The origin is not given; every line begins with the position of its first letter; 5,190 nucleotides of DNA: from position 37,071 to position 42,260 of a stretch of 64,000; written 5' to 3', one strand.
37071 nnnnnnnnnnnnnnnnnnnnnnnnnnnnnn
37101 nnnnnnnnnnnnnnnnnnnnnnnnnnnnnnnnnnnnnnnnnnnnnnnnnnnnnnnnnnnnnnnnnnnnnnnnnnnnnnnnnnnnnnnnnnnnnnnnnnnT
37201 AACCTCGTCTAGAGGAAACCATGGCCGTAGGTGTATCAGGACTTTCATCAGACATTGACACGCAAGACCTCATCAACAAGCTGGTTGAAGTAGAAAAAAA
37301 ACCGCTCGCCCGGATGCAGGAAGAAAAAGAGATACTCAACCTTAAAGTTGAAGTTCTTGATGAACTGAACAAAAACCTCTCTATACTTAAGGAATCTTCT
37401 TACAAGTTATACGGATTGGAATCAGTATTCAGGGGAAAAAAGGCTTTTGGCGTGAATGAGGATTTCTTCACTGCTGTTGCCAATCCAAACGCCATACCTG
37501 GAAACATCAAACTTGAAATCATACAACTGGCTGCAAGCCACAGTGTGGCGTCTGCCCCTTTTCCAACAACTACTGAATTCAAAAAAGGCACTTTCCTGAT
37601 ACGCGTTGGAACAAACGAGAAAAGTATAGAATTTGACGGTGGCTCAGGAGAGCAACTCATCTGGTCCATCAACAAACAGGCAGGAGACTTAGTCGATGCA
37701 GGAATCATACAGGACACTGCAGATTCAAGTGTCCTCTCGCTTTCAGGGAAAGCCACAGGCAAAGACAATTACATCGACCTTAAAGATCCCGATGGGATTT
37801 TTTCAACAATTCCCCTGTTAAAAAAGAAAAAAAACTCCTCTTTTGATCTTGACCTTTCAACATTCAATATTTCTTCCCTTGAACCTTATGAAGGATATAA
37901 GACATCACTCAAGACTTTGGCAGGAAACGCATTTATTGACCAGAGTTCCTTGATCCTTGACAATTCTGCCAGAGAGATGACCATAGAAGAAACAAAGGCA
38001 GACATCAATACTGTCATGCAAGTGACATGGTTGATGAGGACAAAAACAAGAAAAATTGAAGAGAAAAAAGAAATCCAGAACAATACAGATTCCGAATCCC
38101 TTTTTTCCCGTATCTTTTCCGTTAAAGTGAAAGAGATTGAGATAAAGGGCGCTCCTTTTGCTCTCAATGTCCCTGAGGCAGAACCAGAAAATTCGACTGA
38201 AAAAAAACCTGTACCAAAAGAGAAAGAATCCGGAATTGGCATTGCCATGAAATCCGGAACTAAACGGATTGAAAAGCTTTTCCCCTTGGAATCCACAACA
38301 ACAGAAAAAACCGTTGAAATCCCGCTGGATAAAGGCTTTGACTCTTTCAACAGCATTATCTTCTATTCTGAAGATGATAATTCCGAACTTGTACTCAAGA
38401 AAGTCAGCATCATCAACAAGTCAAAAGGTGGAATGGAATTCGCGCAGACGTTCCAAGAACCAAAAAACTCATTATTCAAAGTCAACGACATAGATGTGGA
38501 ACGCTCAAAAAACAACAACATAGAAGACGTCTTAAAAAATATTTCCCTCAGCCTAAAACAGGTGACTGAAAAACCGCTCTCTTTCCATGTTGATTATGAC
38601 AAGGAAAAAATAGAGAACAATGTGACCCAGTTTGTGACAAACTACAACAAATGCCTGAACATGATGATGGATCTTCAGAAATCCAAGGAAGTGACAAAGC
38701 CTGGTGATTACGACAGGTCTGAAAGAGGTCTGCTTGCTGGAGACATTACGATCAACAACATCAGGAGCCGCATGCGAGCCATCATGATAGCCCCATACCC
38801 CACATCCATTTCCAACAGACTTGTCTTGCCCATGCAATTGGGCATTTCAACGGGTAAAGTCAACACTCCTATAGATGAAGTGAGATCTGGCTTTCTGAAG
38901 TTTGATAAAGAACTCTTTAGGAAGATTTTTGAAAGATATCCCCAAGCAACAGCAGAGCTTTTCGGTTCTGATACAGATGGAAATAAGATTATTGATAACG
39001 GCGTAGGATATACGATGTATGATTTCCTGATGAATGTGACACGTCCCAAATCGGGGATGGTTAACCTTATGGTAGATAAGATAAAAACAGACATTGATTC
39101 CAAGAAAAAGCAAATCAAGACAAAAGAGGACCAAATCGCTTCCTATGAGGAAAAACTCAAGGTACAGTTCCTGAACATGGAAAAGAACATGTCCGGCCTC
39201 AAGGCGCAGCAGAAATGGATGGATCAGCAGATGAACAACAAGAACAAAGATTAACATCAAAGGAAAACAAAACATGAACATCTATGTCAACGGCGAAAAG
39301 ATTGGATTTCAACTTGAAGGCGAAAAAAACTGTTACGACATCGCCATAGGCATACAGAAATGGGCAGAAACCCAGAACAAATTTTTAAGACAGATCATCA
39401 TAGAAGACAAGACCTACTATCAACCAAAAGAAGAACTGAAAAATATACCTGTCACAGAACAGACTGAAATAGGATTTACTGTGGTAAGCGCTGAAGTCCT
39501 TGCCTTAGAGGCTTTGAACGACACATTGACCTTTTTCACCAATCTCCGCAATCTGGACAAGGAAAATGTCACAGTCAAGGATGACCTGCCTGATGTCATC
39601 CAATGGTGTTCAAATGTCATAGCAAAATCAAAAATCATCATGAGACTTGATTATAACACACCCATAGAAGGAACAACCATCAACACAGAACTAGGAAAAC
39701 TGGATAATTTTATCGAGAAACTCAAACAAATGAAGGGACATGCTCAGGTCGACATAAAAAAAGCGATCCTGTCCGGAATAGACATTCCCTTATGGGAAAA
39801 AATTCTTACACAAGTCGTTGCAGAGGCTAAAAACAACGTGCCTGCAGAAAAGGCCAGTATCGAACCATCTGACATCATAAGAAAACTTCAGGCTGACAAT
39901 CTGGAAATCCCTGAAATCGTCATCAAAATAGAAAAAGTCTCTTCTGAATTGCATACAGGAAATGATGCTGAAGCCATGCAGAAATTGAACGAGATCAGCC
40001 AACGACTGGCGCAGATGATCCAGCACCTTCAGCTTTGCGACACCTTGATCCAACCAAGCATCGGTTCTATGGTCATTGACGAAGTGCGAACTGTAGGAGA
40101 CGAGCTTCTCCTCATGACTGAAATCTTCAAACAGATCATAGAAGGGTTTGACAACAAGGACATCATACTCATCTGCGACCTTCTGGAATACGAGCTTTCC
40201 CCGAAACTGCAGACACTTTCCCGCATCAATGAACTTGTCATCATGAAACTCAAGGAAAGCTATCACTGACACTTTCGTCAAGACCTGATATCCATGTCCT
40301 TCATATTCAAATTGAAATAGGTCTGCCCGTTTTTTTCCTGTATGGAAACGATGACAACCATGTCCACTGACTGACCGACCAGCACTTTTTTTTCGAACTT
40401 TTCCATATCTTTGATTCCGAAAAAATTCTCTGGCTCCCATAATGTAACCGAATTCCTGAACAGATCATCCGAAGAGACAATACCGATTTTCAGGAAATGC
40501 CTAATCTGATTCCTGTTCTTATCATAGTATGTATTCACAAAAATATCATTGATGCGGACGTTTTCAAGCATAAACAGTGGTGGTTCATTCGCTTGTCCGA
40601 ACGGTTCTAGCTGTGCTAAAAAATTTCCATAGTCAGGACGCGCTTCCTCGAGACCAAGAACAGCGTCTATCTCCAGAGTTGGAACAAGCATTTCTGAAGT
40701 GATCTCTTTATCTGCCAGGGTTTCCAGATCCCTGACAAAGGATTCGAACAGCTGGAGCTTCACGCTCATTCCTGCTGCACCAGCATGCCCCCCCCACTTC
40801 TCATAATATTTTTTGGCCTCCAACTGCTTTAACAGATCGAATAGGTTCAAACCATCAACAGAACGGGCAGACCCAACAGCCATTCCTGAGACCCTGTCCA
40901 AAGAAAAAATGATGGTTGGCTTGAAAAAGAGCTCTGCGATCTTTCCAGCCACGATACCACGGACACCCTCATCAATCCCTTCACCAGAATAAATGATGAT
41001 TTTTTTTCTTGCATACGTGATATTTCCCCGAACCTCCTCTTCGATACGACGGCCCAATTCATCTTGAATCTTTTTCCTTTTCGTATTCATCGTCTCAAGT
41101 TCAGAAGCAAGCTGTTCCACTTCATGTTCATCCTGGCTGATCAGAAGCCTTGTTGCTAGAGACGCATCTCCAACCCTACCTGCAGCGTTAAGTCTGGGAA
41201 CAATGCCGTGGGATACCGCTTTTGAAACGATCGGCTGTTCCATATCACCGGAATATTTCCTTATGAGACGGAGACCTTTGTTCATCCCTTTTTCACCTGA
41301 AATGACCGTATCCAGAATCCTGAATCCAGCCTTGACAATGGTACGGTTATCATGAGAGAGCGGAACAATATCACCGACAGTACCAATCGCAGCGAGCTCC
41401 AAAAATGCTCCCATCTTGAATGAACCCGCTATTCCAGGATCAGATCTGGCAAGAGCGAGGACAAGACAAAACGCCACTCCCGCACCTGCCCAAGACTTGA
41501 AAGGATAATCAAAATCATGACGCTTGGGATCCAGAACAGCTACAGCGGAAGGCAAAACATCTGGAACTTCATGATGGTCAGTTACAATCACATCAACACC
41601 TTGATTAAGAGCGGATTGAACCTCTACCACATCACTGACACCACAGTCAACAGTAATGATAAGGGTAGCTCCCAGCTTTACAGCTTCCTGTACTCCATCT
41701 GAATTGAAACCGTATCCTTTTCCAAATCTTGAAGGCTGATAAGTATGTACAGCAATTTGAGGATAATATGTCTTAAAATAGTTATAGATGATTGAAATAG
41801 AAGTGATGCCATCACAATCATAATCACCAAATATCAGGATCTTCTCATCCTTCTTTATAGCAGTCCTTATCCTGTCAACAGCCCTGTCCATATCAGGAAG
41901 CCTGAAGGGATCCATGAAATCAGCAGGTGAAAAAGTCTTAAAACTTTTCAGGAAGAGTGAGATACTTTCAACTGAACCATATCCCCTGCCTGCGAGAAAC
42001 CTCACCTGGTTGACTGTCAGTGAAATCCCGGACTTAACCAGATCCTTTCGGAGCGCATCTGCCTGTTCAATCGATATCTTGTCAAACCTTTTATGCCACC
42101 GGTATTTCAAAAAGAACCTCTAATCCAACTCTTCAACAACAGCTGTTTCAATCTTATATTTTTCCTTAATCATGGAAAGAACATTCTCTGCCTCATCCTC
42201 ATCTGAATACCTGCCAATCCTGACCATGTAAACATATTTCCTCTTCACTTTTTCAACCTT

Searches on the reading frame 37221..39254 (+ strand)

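Call 26: search_protein_families(library=pfam, proteins=[window:37221-39254:+], max_evalue=0.00001)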
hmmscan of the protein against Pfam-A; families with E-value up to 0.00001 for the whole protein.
window:37221-39254:+ (677 aa): 2 families
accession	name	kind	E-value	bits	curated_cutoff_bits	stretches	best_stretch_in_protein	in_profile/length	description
PF07195.17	FliD_C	-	2.7e-43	148.5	25.4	1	415-661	2-235/236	Flagellar hook-associated protein 2 C-terminus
PF02465.23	FliD_N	-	6.4e-17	62.4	24.8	1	10-107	1-97/97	Flagellar hook-associated protein 2 N-terminus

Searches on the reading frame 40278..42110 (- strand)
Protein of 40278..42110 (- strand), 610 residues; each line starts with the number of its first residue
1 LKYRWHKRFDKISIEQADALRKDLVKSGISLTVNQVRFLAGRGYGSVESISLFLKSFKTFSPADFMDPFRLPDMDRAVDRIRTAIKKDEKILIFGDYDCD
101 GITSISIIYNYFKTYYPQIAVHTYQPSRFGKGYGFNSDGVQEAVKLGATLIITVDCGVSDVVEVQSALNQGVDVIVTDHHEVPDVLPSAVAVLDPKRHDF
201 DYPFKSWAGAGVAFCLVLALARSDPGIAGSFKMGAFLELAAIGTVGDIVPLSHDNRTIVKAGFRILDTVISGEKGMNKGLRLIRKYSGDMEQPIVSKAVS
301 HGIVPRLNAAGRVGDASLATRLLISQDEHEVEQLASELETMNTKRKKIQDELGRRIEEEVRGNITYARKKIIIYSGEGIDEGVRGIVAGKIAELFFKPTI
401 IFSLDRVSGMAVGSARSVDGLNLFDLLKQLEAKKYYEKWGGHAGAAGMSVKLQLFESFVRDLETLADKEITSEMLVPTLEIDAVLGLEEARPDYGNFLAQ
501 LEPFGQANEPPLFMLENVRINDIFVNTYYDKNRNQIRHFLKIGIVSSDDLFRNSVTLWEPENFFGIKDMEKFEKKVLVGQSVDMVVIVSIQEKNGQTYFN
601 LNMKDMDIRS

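Call 26: search_protein_families(library=pfam, proteins=[window:40278-42110:-], max_evalue=0.00001)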
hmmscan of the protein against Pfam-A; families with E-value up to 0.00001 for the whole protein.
window:40278-42110:- (610 aa): 3 families
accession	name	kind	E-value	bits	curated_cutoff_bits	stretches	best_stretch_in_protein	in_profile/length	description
PF01368.27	DHH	-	5.5e-22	78.8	28.1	1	90-220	1-104/125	DHH family, N-terminal domain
PF02272.25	DHHA1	-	6.4e-12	46.3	25.9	1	370-464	3-98/102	DHHA1 domain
PF17768.7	RecJ_OB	-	4e-10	40.2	27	1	481-605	1-107/107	RecJ OB domain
